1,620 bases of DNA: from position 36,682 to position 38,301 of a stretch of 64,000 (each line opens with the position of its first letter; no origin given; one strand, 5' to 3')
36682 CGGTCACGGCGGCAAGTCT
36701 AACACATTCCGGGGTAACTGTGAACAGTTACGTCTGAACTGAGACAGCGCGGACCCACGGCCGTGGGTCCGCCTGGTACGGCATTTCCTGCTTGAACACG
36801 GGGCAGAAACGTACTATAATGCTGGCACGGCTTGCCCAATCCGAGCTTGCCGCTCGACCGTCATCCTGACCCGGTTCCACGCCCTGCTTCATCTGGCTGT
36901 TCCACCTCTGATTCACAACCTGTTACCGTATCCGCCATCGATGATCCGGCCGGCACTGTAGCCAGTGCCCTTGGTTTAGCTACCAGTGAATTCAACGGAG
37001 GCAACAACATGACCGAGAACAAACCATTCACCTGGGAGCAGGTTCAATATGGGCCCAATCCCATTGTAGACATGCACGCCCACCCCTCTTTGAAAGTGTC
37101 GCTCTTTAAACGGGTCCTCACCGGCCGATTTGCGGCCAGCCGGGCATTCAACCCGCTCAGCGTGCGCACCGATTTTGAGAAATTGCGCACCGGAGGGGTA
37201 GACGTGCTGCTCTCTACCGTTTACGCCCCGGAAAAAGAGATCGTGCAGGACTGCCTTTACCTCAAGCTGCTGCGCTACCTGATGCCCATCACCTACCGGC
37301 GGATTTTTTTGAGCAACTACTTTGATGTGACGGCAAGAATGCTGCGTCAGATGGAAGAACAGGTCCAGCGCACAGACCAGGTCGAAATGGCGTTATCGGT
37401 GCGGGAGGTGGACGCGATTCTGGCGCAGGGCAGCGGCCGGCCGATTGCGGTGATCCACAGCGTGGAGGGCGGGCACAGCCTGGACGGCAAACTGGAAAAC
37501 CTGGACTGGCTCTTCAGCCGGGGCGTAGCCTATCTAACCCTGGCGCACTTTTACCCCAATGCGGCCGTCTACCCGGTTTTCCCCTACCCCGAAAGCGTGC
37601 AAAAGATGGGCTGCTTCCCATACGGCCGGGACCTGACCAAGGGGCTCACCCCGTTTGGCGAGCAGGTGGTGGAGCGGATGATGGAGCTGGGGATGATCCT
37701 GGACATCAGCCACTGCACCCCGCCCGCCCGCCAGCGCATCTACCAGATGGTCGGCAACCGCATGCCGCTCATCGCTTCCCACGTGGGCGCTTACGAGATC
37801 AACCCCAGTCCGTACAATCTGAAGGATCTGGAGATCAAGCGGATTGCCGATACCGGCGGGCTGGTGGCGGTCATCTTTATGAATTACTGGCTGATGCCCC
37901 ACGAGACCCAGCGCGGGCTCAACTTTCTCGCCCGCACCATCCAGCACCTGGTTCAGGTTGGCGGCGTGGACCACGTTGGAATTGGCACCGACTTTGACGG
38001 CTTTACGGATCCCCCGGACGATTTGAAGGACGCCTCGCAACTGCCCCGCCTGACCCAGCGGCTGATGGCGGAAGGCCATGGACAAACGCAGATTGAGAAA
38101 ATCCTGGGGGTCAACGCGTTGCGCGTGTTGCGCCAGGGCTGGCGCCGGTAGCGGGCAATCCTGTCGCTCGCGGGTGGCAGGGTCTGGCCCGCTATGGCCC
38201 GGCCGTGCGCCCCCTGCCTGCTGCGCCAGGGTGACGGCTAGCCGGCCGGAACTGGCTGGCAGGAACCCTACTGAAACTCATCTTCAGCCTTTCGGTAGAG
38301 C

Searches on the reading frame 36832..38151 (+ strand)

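Call 49: search_protein_families(library=pfam, proteins=[window:36832-38151:+], max_evalue=0.00001)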
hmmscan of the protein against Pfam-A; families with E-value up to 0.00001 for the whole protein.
window:36832-38151:+ (439 aa): 1 family
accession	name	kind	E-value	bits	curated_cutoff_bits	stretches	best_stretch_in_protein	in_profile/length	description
PF01244.27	Peptidase_M19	-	1.8e-64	218.4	26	1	78-435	8-319/319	Membrane dipeptidase (Peptidase family M19)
